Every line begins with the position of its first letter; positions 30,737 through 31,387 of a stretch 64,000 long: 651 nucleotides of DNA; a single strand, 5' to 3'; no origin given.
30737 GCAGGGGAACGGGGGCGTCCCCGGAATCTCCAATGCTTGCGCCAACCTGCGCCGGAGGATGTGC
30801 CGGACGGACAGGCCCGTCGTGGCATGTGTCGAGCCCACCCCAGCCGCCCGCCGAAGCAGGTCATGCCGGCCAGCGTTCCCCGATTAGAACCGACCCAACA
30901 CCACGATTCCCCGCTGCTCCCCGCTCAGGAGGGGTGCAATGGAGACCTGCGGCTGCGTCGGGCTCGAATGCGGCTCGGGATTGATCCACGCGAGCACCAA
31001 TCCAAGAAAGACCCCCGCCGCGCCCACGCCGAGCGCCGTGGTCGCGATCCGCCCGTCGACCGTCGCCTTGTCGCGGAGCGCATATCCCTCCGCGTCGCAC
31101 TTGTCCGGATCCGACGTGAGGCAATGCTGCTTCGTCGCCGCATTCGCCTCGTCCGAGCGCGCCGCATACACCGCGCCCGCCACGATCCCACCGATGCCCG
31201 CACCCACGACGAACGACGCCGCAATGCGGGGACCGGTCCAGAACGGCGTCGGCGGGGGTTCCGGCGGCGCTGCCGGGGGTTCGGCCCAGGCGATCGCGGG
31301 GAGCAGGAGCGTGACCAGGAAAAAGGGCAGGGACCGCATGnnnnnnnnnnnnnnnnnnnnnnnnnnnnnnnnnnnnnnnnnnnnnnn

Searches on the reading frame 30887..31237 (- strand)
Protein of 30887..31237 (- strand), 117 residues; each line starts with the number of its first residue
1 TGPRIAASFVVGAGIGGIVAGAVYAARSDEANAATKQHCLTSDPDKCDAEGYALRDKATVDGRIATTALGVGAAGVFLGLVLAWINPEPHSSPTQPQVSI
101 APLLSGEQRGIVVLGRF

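Call 22: search_protein_representatives(alignment_id=A1)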
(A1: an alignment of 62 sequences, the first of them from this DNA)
Query: 62 sequences, 114 profile positions. Proteins with E-value up to 0.001 (for the whole library): 39136; up to 1e-10: 17488; up to 1e-30: 12. The best 150 are listed.
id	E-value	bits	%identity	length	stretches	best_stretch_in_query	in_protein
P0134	8.9e-45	167.7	-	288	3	6-111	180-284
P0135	3.3e-41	156.2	-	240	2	4-114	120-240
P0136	3.6e-37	143.2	-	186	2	2-114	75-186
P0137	3.7e-36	139.9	-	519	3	6-110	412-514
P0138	3.5e-35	136.8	-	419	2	4-90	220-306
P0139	1.0e-33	132.0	-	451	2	1-87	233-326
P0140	1.5e-33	131.5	-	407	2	3-91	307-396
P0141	9.4e-33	128.9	-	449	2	2-114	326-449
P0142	1.3e-32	128.5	-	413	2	3-85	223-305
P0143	1.2e-31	125.4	-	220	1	1-114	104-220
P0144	3.9e-31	123.7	-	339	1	1-114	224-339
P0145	8.5e-31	122.6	-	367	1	1-114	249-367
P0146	1.2e-30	122.1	-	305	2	4-114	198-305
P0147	1.9e-30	121.5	-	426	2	2-114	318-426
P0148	2.6e-30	121.1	-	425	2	3-112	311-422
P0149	3.7e-30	120.5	-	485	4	4-114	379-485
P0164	2.1e-28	114.9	-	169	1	1-114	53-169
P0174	4.3e-28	113.9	-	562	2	9-114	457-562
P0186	1.0e-27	112.7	-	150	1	1-114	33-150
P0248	1.1e-26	109.4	-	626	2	5-114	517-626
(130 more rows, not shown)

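Call 27: search_protein_families(library=pfam, alignment_id=A2, max_evalue=0.001)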
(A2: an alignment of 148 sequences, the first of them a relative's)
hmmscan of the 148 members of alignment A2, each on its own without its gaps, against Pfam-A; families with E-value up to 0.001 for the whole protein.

A. member 1, P0134 (288 aa): 0 families

B. families by the number of members that match (of 148 scanned): 17 families
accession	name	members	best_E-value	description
PF07719.23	TPR_2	37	6.6e-10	Tetratricopeptide repeat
PF13432.12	TPR_16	15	5.8e-09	Tetratricopeptide repeat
PF08308.17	PEGA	11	1.1e-18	PEGA domain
PF14559.12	TPR_19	11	1.2e-06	Tetratricopeptide repeat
PF13424.12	TPR_12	9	4.1e-06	Tetratricopeptide repeat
PF00515.34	TPR_1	6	1.1e-08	Tetratricopeptide repeat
PF13174.12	TPR_6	6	1.7e-07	Tetratricopeptide repeat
PF13620.12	CarboxypepD_reg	5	1.3e-08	Carboxypeptidase regulatory-like domain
PF13181.12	TPR_8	5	6.4e-08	Tetratricopeptide repeat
PF13428.12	TPR_14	5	2.8e-06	Tetratricopeptide repeat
PF13371.12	TPR_9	2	9.9e-05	Tetratricopeptide repeat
PF13176.12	TPR_7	2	0.00017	Tetratricopeptide repeat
PF02412.23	TSP_3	1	1.7e-08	Thrombospondin type 3 repeat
PF12862.13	ANAPC5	1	7e-05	Anaphase-promoting complex subunit 5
PF12680.13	SnoaL_2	1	0.00015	SnoaL-like domain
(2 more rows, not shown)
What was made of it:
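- On Tetratricopeptide repeat (Pfam TPR clan) - N-terminal domain of A and B: Relatives do better: 37 of 148 hit TPR_2 at E<=1e-3 (call 27).
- On PEGA domain (PF08308): Of 148 relatives, 11 hit PEGA (best 1e-18) and 5 hit CarboxypepD_reg (call 27).
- Closest known: PEGA. Same: Relatives hit TPR_2 (37 of 148) and PEGA (11 of 148) (call 27).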

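Call 28: predict_structure(alignment_id=A1)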
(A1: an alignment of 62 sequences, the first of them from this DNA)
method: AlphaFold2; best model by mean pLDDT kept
length: 117 residues; sequences in the alignment: 62
mean_pLDDT: 83.6   pTM: 0.53
mean pLDDT of the five models: 83.6, 82.0, 81.8, 80.9, 79.9
residues with pLDDT >= 90: 12; 70-90: 99; 50-70: 6; < 50: 0
segments of 3 or more residues with pLDDT < 50: none
pLDDT, mean of each block of 10 residues (from residue 1): 78 83 85 88 90 88 84 83 76 79 85 83
secondary structure, 60 per line:
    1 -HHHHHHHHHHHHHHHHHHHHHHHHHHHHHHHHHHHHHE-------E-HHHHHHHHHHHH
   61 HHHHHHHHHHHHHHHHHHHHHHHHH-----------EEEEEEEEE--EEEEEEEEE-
elements in order: H2-38 H49-85 E97-105 E108-116
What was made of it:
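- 30887..31237 (-): Module copy 3 (C aa 35-151). Cys codons at 31121-31123 and 31097-31099 (C-x7-C). Ends in GRF. AF2 model has pLDDT 83.6 (call 28).
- Module model: helix 2-38, Cys loop 39-48, helix 49-85, beta-hairpin 97-116, pLDDT 83.6 (call 28). AF2 places the two Cys next to each other at the tip (call 28).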

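Call 30: search_solved_structures(query=A1, max_evalue=1)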
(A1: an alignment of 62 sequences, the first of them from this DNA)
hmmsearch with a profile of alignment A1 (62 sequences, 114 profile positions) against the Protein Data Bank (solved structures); distinct sequences matched with E-value up to 1: 0.
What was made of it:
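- On ATP synthase subunit c-like hairpins: PDB sequence search found nothing (call 30).
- Closest known: F/V-ATPase c-subunit helical hairpins. Different: There is no ion-binding carboxylate, no sequence similarity (call 30) and no beta tail or Cys loop.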

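Call 32: fold_search(model_id=the predicted structure, library=pdb)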
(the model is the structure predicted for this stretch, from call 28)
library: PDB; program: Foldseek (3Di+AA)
matches with E <= 10: 61; with E <= 0.001: 0
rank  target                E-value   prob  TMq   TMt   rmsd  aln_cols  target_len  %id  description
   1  7p2y_J                2.0e+00  0.35  0.39  0.51   4.7        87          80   21  F1Fo-ATP synthase from Acinetobacter baumannii (state 1) (released 2022-02-02)
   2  6fkf_G                2.1e+00  0.25  0.35  0.47   4.9        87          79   21  Chloroplast F1Fo conformation 1 (released 2018-05-23)
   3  3zbh_B                2.2e+00  0.57  0.47  0.58   4.7        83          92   11  Geobacillus thermodenitrificans EsxA crystal form I (released 2012-11-21)
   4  3v3c_F                2.2e+00  0.25  0.36  0.50   4.9        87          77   23  Crystal Structure of Chloroplast ATP synthase c-ring from Pisum sativum (released 2012-10-03)
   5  3v3c_A                2.2e+00  0.25  0.37  0.49   4.9        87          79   23  Crystal Structure of Chloroplast ATP synthase c-ring from Pisum sativum (released 2012-10-03)
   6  8iep_C                2.4e+00  0.07  0.24  0.11  20.6       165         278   10  Cryo-EM structure of GPR156C/D of G-protein free GPR156 (local refine) (released 2024-02-14)
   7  2wie_A                2.7e+00  0.23  0.36  0.47   5.0        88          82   20  High-resolution structure of the rotor ring from a proton dependent ATP synthase (released 2009-09-29)
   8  3zbh_D                2.9e+00  0.47  0.47  0.57   4.5        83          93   11  Geobacillus thermodenitrificans EsxA crystal form I (released 2012-11-21)
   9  3zbh_H                3.9e+00  0.44  0.50  0.62   4.3        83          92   11  Geobacillus thermodenitrificans EsxA crystal form I (released 2012-11-21)
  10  7njo_O                4.2e+00  0.08  0.26  0.35   6.9        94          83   17  Mycobacterium smegmatis ATP synthase state 1e (released 2021-10-27)
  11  8iei_A                4.2e+00  0.04  0.22  0.11  21.5       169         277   11  Cryo-EM structure of GPR156A/B of G-protein free GPR156 (local refine) (released 2024-02-14)
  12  6uuj_K                4.7e+00  0.44  0.49  0.36   4.9        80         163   18  Structure of PE5-PPE4-EspG3 complex from the type VII (ESX-3) secretion system, space group P212121 (released 2020-01-29)
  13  6tqj_A                4.7e+00  0.15  0.36  0.47   4.9        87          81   21  Crystal structure of the c14 ring of the F1FO ATP synthase from spinach chloroplast (released 2019-12-25)
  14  4i0x_I                5.0e+00  0.38  0.49  0.72   3.8        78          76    6  Crystal structure of the Mycobacterum abscessus EsxEF (Mab_3112-Mab_3113) complex (released 2013-01-16)
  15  3zbh_E                5.0e+00  0.35  0.50  0.63   4.2        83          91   11  Geobacillus thermodenitrificans EsxA crystal form I (released 2012-11-21)
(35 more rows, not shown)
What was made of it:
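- On ATP synthase subunit c-like hairpins: Foldseek E>=2 (call 32).
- Closest known: F/V-ATPase c-subunit helical hairpins. Same: These are the top Foldseek neighbours (call 32).
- The nearest, though non-significant, structural neighbours are ATP-synthase c-ring hairpins (call 32).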

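Call 36: list_cluster_members(proteins=[P0134, P0137, P0138, P0139, P0149, P0174, P0248, P0143, P0164, P0186])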
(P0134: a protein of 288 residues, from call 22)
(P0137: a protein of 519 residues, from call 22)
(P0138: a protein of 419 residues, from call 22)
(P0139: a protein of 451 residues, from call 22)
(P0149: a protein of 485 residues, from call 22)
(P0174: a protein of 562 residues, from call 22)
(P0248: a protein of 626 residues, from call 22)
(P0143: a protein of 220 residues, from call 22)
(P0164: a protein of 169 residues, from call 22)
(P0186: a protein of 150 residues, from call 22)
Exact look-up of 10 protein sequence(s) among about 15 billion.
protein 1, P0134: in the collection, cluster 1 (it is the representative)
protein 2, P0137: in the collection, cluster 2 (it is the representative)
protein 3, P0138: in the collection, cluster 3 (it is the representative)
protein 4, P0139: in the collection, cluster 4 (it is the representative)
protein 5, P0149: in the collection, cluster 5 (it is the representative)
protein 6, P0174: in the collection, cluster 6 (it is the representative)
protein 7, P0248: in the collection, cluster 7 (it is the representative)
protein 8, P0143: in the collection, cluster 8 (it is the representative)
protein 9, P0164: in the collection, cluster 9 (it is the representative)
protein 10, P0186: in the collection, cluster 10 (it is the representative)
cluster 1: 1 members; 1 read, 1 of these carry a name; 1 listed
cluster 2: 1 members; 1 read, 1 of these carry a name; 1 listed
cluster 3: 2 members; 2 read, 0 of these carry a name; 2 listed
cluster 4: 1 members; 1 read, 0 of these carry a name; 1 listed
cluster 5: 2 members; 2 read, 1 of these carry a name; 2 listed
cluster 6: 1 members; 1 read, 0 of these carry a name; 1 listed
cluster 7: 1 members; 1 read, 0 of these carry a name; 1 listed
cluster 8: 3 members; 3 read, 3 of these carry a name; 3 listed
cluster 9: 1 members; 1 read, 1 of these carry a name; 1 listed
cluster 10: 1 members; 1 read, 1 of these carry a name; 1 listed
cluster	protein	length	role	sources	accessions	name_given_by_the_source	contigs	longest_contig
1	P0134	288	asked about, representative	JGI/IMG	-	hypothetical protein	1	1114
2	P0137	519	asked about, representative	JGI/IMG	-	serine/threonine-protein kinase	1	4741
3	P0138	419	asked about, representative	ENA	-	-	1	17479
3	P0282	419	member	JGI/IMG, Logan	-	-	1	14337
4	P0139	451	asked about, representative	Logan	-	-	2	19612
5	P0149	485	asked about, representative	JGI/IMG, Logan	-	hypothetical protein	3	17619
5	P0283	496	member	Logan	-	-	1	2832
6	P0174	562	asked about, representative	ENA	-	-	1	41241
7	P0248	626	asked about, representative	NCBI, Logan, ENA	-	-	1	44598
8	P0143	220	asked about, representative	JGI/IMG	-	hypothetical protein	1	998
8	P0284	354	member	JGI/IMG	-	serine/threonine-protein kinase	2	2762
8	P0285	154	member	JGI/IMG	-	hypothetical protein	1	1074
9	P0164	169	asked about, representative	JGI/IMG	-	hypothetical protein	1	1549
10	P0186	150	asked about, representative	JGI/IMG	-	hypothetical protein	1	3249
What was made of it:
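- Tried and rejected: No organism names were returned (call 36).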

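Call 43: find_encoding_contigs(protein=P0174, flank=5000, max_places=2)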
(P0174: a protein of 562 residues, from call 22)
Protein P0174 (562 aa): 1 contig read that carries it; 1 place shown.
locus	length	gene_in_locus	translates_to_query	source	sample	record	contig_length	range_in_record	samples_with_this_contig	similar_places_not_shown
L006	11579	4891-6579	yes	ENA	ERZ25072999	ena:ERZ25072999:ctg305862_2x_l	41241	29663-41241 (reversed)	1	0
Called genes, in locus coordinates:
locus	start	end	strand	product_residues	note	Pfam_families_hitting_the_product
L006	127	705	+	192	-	PF17957:Big_7 (faint)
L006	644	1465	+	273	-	PF25390:WD40_RLD, PF00415:RCC1 (weak), PF13540:RCC1_2 (weak), PF00415:RCC1, PF13540:RCC1_2, PF00415:RCC1, PF13540:RCC1_2 (weak)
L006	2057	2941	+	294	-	-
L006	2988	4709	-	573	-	PF00932:LTD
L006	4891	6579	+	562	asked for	PF13428:TPR_14 (faint), PF13432:TPR_16, PF13620:CarboxypepD_reg (faint), PF08308:PEGA (weak)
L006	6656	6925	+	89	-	-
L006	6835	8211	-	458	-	PF07992:Pyr_redox_2, PF13450:NAD_binding_8 (faint), PF13738:Pyr_redox_3 (weak), PF00070:Pyr_redox, PF02852:Pyr_redox_dim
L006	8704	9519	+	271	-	PF00515:TPR_1 (faint), PF07719:TPR_2 (faint), PF13181:TPR_8 (faint), PF13371:TPR_9 (faint), PF13424:TPR_12 (faint), PF14559:TPR_19 (weak), PF13414:TPR_11 (weak), PF13432:TPR_16 (weak), +4 more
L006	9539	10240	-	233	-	-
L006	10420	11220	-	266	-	-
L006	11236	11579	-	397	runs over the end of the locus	-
